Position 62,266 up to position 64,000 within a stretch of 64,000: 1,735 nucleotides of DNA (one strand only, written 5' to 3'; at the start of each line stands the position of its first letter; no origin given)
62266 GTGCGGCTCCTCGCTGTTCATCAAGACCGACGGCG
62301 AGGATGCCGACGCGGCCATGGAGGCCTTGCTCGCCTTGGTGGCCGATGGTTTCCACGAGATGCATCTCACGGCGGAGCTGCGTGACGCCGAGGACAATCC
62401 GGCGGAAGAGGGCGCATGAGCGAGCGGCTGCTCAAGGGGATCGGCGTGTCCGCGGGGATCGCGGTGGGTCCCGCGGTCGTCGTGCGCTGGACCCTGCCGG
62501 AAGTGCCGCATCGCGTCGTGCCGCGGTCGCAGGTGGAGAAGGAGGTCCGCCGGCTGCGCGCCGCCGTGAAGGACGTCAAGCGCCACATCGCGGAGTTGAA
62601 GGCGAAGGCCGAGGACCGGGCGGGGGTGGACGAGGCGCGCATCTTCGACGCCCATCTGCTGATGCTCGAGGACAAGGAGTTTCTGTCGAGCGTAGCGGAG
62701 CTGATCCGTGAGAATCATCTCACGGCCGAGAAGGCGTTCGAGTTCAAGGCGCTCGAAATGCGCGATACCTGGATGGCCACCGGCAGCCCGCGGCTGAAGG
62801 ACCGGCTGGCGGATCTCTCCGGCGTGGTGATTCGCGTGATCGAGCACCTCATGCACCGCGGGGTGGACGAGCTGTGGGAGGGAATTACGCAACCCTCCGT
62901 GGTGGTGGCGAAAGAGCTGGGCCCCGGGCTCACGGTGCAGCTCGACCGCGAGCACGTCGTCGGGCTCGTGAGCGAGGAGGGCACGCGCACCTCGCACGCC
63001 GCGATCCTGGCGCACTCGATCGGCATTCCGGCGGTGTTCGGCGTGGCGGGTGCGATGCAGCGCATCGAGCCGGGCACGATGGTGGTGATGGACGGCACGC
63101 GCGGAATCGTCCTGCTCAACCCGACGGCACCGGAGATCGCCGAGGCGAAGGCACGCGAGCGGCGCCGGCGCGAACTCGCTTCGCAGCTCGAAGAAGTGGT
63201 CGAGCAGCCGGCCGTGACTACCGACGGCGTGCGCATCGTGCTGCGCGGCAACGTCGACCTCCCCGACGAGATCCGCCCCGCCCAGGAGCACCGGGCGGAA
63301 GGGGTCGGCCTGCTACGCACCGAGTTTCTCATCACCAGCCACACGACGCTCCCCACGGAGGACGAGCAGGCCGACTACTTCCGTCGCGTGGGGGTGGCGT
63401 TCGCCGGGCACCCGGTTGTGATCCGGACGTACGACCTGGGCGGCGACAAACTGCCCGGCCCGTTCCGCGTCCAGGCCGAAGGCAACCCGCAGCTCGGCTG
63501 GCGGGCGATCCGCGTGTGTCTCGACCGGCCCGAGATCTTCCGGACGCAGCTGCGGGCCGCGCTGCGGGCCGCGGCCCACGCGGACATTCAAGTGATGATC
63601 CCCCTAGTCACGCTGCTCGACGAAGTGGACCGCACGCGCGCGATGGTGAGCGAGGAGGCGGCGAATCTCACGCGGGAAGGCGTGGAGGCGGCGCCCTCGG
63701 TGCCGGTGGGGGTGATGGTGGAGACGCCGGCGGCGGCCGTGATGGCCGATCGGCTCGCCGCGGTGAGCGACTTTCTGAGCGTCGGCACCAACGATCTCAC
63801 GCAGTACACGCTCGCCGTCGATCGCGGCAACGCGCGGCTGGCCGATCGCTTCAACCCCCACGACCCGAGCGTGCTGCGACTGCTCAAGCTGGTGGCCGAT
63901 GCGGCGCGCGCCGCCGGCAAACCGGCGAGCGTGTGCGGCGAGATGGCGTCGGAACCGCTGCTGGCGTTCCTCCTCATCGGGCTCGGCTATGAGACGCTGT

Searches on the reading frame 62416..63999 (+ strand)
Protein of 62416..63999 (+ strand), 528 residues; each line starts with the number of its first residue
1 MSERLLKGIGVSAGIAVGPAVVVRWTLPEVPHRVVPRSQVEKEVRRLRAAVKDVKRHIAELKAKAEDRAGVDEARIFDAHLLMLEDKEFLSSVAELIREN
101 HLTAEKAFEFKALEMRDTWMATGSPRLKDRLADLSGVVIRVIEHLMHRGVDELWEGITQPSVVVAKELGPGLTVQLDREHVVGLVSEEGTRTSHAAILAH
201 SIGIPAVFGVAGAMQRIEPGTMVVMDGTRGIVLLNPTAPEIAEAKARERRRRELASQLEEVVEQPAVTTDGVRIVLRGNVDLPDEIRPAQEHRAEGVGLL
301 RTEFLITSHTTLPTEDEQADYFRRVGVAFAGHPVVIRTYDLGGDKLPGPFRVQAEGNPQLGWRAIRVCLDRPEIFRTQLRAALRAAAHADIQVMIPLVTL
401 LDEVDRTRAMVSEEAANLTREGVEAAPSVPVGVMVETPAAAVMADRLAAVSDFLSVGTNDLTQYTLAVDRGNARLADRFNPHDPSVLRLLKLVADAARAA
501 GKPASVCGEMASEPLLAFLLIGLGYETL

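Call 33: search_protein_families(library=pfam, max_evalue=0.0001, proteins=[window:62416-63999:+])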
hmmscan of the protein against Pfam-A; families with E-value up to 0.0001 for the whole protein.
window:62416-63999:+ (528 aa): 3 families
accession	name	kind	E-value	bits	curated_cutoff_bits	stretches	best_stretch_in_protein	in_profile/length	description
PF02896.24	PEP-utilizers_C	-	1.3e-92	310.6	22.8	1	257-527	3-273/293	PEP-utilising enzyme, PEP-binding domain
PF05524.18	PEP-utilisers_N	-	2.5e-28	99.1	24.4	1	7-130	1-121/121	PEP-utilising enzyme, N-terminal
PF00391.29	PEP-utilizers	-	2.1e-20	72.5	23.1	1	158-230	2-72/72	PEP-utilising enzyme, mobile domain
